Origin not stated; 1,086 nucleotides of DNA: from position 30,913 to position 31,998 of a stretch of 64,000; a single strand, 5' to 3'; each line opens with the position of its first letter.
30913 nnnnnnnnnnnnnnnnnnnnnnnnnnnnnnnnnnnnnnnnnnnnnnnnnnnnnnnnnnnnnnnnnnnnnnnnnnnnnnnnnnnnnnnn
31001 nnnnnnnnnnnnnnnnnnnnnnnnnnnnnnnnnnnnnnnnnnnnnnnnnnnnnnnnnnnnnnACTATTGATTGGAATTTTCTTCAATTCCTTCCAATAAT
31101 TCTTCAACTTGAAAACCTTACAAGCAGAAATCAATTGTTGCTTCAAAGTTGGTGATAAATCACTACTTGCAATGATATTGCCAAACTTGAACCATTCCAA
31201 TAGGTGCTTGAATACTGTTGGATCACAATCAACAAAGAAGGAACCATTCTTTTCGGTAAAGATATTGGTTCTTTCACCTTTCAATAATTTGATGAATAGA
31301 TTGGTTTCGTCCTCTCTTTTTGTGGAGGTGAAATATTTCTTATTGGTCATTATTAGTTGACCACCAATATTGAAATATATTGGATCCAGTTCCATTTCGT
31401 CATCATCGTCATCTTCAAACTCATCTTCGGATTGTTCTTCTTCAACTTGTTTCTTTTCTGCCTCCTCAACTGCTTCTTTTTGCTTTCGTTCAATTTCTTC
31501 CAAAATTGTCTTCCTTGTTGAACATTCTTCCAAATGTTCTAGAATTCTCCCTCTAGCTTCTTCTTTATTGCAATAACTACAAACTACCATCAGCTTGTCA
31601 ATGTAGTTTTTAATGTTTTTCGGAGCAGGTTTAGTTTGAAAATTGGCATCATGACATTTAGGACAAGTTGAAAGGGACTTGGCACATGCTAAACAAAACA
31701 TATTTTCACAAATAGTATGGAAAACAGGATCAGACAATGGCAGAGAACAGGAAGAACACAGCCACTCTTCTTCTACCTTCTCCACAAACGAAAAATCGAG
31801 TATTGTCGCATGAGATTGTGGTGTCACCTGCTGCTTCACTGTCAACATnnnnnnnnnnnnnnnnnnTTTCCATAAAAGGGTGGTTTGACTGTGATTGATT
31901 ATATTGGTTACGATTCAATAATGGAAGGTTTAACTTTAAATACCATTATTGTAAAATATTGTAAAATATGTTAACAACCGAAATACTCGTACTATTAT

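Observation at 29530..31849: Five-module fusion: RING + TRAF-ZnF + BTB(T1) + pentapeptide repeats + TLDc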

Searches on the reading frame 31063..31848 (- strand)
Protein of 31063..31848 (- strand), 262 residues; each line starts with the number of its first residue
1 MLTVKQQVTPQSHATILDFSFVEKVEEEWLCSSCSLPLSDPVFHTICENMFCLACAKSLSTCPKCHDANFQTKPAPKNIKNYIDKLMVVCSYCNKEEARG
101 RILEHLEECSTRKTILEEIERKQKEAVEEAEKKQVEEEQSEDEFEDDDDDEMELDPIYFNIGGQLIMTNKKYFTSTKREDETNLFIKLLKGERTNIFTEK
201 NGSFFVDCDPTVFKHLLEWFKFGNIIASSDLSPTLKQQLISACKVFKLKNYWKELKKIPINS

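Call 49: predict_structure(alignment_id=A3)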
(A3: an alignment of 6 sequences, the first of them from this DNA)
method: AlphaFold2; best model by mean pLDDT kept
length: 262 residues; sequences in the alignment: 6
mean_pLDDT: 71.5   pTM: 0.38
mean pLDDT of the five models: 71.5, 67.6, 67.2, 65.9, 64.1
residues with pLDDT >= 90: 10; 70-90: 153; 50-70: 55; < 50: 44
segments of 3 or more residues with pLDDT < 50: 1-15, 144-153, 179-182, 190-201
pLDDT, mean of each block of 10 residues (from residue 1): 25 50 79 87 90 87 77 87 86 87 88 85 87 76 44 59 67 53 51 43 64 80 68 84 77 80 55
secondary structure, 60 per line:
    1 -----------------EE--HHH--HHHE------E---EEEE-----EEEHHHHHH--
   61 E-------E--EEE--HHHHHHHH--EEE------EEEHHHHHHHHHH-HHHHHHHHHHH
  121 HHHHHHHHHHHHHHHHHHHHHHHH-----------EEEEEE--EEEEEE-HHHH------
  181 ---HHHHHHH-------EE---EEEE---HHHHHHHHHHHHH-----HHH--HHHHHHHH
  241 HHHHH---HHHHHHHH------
elements in order: E41-44 E50-52 H53-58 E72-74 H77-84 E87-89 E96-98 H99-108 H110-144 E156-161 E164-169 H171-174 H184-190 E203-206 H210-222 H233-245 H249-256

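Call 53: fold_search(model_id=the predicted structure, library=pdb)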
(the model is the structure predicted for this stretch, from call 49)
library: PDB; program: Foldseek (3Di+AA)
matches with E <= 10: 804; with E <= 0.001: 143
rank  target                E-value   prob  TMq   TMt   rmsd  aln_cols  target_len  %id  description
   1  5din_B                1.5e-06  1.00  0.33  0.66   2.5       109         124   22  Structural Basis for the Indispensable Role of a Unique Zinc Finger Motif in LNX2 Ubiquitination (released 2015-10-14)
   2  5din_A                1.7e-06  1.00  0.34  0.70   2.6       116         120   22  Structural Basis for the Indispensable Role of a Unique Zinc Finger Motif in LNX2 Ubiquitination (released 2015-10-14)
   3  5h7r                  1.8e-06  1.00  0.32  0.66   2.7       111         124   20  Structural basis of the flanking zinc-finger motifs crucial for the E3 ligase activity of the LNX1 RING domain (released 2017-11-29)
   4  5a6r_A                4.7e-06  1.00  0.32  0.75   2.9       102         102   19  Crystal structure of the BTB domain of human KCTD17 (released 2015-11-04)
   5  7l3l_C                6.4e-06  1.00  0.30  0.53   3.5       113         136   27  Structure of TRAF5 and TRAF6 RING Hetero dimer (released 2021-02-17)
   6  5a6r_B                7.8e-06  1.00  0.32  0.75   3.0       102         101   19  Crystal structure of the BTB domain of human KCTD17 (released 2015-11-04)
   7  6m8r_G                1.0e-05  1.00  0.30  0.71   4.4       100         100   23  Crystal structure of the KCTD16 BTB domain in complex with GABAB2 peptide (released 2019-02-27)
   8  7l3l_A                1.1e-05  1.00  0.29  0.50   2.9       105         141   28  Structure of TRAF5 and TRAF6 RING Hetero dimer (released 2021-02-17)
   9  6s4l_C                1.1e-05  1.00  0.33  0.40   3.4       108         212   18  Structure of human KCTD1 (released 2020-07-15)
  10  5vo0_A                1.2e-05  1.00  0.30  0.67   2.8       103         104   23  Structure of a TRAF6-Ubc13~Ub complex (released 2017-12-06)
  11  8yq6_E                1.4e-05  1.00  0.32  0.41   3.1       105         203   17  Cryo-EM structure of a de novo designed voltage-gated anion channel (dVGAC) (released 2025-09-24)
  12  6m8r_C                1.4e-05  1.00  0.29  0.70   4.2       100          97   21  Crystal structure of the KCTD16 BTB domain in complex with GABAB2 peptide (released 2019-02-27)
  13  5bxb_A                1.5e-05  1.00  0.33  0.75   3.0       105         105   17  Crystal structure of pentameric KCTD1 BTB domain form 1 (released 2015-09-02)
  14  6i0q                  1.5e-05  1.00  0.30  0.70   4.2       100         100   23  Crystal structure of BTB domain of KCTD16 hexamer (released 2019-10-02)
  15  6ocr_E                1.5e-05  1.00  0.30  0.68   4.6       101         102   19  Crystal structure of human KCTD16 T1 domain (released 2019-04-10)
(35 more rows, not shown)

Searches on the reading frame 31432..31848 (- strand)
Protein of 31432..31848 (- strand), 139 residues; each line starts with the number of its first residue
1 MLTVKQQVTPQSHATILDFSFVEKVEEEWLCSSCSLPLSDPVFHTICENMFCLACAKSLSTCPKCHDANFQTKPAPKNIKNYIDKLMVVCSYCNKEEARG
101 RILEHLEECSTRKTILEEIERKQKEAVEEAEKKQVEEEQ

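Call 9: search_solved_structures(query=window:31432-31848:-, max_evalue=10, show_alignments=4)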
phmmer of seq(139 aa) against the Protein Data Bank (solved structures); distinct sequences matched with E-value up to 10: 30.
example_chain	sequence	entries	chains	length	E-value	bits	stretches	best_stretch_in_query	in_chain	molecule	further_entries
7l3l_A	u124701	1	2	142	6.6e-05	26.2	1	17-112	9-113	TNF receptor-associated factor 5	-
1jm7_B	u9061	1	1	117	0.00079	22.7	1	22-121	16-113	BRCA1-ASSOCIATED RING DOMAIN PROTEIN 1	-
7jzv_B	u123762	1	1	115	0.0013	22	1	22-119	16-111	BRCA1-associated RING domain protein 1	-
8off_Ea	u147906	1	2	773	0.0022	21.2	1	23-124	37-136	BRCA1 associated RING domain 1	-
8grq_M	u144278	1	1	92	0.0059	19.9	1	22-91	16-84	BRCA1-associated RING domain protein 1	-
2ecy_A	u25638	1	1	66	0.006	19.8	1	20-66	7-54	TNF receptor-associated factor 3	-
7lyb_N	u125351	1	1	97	0.009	19.3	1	22-91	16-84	BRCA1-associated RING domain protein 1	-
5c1f_A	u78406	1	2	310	0.027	17.7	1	59-123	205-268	Septation protein imp2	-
2ysj_A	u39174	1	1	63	0.034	17.4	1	19-60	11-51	Tripartite motif-containing protein 31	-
2ysl_A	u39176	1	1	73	0.046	16.9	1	19-60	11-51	Tripartite motif-containing protein 31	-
3ztg_A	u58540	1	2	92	0.047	16.9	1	24-70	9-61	E3 UBIQUITIN-PROTEIN LIGASE RBBP6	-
2djb_A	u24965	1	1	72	0.068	16.4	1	29-75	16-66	Polycomb group RING finger protein 6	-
4auq_B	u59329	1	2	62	0.069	16.4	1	23-66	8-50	BACULOVIRAL IAP REPEAT-CONTAINING PROTEIN 7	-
8w59_A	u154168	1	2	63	0.14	15.4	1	23-68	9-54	E3 ubiquitin-protein ligase XIAP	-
8w5a_A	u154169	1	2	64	0.15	15.3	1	23-68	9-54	E3 ubiquitin-protein ligase XIAP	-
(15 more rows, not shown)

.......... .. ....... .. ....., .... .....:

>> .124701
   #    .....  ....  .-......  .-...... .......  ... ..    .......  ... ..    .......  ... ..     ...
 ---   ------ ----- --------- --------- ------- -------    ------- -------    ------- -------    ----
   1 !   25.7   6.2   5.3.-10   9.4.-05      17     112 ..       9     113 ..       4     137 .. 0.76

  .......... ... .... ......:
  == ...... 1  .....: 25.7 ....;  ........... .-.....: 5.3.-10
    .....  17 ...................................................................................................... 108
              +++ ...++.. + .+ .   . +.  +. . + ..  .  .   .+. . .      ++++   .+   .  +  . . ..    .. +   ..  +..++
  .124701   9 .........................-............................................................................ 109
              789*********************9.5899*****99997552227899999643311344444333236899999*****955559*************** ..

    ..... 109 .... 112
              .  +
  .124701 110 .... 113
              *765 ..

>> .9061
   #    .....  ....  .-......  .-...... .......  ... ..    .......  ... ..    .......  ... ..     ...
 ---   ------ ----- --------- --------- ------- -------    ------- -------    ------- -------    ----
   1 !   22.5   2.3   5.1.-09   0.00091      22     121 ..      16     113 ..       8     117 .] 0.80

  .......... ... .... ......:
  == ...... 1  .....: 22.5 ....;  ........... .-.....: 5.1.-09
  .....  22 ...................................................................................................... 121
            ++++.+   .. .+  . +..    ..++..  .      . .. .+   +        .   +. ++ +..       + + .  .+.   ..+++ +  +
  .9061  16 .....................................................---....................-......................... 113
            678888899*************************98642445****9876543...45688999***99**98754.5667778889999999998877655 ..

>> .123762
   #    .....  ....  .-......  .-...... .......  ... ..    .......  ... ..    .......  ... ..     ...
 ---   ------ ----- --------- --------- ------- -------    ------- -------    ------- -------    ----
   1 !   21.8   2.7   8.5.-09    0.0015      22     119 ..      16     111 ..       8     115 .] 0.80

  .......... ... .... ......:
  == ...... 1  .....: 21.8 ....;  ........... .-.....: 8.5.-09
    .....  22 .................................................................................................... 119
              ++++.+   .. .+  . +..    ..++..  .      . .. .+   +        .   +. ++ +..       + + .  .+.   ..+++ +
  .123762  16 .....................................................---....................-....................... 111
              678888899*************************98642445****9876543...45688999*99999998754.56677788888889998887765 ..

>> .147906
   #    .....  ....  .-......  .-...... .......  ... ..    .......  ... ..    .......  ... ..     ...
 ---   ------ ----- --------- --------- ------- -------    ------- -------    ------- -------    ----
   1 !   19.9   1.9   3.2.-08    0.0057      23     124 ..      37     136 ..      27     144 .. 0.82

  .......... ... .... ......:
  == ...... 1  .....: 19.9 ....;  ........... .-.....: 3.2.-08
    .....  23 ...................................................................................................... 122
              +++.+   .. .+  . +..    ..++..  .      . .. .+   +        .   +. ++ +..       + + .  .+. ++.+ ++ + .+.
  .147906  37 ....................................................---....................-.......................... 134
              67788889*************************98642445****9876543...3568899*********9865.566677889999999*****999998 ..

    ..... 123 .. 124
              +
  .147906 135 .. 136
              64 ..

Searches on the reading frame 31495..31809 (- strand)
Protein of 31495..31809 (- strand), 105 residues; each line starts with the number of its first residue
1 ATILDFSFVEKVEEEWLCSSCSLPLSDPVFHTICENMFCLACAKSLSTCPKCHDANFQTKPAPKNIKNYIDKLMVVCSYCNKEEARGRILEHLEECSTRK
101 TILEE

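Call 33: search_solved_structures(query=A1, max_evalue=0.1, show_alignments=3)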
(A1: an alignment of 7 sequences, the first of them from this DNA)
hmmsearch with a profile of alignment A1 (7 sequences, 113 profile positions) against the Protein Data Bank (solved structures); distinct sequences matched with E-value up to 0.1: 119 (the best 60 are shown).
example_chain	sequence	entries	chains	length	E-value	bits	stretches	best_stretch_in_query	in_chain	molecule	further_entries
5din_A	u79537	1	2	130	1.7e-16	63.4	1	6-107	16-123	Ligand of Numb protein X 2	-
5h7r_D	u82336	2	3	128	5.4e-12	48.9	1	8-107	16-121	E3 ubiquitin-protein ligase LNX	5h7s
6fga_A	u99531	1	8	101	2.1e-11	47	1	18-87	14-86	E3 ubiquitin-protein ligase TRIM21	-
6s53_B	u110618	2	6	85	2.8e-11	46.6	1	19-84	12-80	E3 ubiquitin-protein ligase TRIM21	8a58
7bbd_B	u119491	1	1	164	6.3e-11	45.5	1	15-83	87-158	Polyubiquitin-B,E3 ubiquitin-protein ligase TRIM21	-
5olm_A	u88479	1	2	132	2.7e-10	43.4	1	18-89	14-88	E3 ubiquitin-protein ligase TRIM21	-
3ztg_A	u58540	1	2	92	4.9e-10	42.6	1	14-85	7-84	E3 UBIQUITIN-PROTEIN LIGASE RBBP6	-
7l3l_A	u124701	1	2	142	3.8e-09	39.7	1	7-104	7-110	TNF receptor-associated factor 5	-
2yur_A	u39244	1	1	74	7.2e-08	35.6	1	15-70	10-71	Retinoblastoma-binding protein 6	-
6wi7_A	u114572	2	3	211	1.2e-07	34.8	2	16-66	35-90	E3 ubiquitin-protein ligase RING2, Polycomb complex protein BMI-1 chimera | E3 ubiquitin-protein ligase RING2,Polycomb complex protein BMI-1 chimera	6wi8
1rmd_A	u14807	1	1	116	2.3e-07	34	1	19-102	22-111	RAG1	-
7jzv_B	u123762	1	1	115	2.8e-07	33.7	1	13-98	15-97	BRCA1-associated RING domain protein 1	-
1jm7_B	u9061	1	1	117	3e-07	33.6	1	13-98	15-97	BRCA1-ASSOCIATED RING DOMAIN PROTEIN 1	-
7lyb_N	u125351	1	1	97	4.8e-07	32.9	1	13-65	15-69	BRCA1-associated RING domain protein 1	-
8grq_M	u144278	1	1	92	5.3e-07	32.8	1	13-64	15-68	BRCA1-associated RING domain protein 1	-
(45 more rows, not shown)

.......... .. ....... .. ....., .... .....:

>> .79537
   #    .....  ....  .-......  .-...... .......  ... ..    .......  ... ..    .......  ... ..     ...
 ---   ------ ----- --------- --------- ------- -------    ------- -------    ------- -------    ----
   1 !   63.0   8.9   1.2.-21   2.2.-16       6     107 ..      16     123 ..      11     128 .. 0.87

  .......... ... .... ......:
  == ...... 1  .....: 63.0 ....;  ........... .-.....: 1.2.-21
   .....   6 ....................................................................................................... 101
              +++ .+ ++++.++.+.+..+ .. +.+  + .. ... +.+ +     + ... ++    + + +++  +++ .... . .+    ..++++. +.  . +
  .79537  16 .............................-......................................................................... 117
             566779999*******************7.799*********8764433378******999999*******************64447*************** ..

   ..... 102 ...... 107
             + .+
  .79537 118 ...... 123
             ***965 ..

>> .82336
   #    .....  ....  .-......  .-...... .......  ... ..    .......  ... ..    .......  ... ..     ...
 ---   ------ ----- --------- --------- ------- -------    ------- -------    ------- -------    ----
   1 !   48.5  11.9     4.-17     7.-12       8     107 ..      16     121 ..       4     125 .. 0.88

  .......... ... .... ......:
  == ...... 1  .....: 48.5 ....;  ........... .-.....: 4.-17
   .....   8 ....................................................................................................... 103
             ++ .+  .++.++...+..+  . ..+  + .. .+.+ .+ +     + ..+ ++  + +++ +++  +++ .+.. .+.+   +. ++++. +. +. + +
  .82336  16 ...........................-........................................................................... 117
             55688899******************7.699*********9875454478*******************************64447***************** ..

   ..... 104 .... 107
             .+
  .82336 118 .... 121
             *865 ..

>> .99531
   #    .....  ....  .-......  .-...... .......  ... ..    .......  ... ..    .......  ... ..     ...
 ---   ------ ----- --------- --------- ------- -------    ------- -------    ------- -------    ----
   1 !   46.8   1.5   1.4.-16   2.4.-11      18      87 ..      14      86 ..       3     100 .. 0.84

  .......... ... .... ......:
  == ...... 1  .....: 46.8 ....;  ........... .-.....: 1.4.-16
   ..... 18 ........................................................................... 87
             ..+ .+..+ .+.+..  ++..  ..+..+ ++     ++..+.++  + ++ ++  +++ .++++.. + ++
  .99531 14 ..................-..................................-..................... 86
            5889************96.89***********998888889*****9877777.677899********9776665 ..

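Call 44: find_homologous_proteins(query=A1, max_evalue=0.001)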
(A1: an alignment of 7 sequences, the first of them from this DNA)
Query A1 (7 sequences) (105 aa, profile of the alignment): 2 proteins with E <= 0.001 among 186 candidates.
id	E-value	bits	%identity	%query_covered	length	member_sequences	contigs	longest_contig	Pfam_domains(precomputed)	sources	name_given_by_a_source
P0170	1.2e-32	130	37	86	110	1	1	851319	PF00097.32,PF14634.13,PF05605.19,PF13923.13,PF13445.13,PF15227.13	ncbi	ncbi:hypothetical protein ABK040_001430 [Willaertia magna]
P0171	1.2e-13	69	41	66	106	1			-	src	-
